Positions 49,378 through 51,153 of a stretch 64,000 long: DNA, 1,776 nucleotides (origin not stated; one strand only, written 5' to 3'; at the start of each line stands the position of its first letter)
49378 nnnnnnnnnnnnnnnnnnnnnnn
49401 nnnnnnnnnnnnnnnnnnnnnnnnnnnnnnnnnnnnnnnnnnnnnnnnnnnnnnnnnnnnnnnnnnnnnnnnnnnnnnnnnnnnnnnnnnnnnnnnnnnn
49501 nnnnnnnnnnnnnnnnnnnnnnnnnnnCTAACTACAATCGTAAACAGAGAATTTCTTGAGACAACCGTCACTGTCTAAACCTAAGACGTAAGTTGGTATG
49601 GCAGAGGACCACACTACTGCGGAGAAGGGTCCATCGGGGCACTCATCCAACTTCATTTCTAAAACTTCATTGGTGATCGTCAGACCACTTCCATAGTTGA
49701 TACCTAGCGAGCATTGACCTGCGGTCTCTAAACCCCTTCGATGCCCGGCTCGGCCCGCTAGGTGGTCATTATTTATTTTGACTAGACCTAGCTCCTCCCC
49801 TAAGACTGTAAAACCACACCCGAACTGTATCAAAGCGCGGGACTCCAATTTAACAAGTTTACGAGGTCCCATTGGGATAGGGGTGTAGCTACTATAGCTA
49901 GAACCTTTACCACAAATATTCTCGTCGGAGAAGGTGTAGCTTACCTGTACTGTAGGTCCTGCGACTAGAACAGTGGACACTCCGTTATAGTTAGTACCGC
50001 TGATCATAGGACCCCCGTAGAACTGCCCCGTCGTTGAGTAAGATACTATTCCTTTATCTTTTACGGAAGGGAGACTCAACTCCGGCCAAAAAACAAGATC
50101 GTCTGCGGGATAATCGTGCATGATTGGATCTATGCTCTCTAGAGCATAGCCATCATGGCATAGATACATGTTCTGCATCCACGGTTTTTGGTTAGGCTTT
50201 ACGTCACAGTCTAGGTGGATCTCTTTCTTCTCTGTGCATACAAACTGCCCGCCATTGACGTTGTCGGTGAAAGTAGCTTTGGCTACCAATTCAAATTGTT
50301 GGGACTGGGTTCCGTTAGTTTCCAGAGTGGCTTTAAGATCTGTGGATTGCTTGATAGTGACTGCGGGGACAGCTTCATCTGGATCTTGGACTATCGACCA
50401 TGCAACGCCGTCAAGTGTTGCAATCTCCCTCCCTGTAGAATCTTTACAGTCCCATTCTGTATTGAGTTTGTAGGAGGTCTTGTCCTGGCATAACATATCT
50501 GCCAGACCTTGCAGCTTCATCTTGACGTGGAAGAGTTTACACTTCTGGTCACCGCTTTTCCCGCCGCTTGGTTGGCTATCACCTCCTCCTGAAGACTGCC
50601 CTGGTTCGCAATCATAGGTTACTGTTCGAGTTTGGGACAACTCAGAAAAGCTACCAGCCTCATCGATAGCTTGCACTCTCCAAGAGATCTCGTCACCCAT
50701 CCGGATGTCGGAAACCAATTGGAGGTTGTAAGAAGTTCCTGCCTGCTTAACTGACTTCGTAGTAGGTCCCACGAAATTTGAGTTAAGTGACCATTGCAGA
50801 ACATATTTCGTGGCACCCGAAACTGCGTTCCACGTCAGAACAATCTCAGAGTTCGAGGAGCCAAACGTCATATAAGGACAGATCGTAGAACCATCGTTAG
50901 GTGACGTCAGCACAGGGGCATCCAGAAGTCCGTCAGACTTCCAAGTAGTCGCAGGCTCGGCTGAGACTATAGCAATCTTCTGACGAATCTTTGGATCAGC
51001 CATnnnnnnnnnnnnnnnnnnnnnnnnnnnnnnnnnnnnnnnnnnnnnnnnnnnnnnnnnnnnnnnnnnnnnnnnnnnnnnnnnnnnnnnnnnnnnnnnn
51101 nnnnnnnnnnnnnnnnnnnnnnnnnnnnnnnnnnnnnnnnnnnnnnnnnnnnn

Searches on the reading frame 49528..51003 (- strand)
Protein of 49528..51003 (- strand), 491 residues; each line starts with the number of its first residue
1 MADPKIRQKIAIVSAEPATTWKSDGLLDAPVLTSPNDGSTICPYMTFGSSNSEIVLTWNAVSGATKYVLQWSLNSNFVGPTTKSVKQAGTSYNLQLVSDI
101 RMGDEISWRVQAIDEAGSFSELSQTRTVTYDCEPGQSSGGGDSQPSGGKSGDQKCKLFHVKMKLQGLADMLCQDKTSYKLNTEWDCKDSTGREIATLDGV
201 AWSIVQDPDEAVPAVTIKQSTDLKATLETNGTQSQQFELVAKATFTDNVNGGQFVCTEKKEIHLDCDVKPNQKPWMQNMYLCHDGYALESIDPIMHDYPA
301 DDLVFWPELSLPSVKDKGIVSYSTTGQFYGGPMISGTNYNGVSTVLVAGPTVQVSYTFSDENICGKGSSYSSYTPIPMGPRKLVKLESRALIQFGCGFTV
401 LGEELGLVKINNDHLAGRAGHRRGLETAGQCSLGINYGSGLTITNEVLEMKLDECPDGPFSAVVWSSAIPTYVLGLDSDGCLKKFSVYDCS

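Call 12: search_protein_families(library=phrogs, proteins=[window:49528-51003:-])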
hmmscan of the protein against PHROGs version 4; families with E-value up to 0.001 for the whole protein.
window:49528-51003:- (491 aa): 0 families

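Call 13: search_protein_families(library=pfam, proteins=[window:49528-51003:-])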
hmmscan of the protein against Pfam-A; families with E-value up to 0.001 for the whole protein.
window:49528-51003:- (491 aa): 0 families

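Call 45: search_protein_families(library=pfam, proteins=[window:49528-51003:-], max_evalue=1)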
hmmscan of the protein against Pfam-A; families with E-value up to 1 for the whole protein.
window:49528-51003:- (491 aa): 1 family
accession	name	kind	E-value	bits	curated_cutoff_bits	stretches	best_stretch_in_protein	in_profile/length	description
PF24743.1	DUF7692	-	0.017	15.7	26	1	100-133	3-36/55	Domain of unknown function (DUF7692)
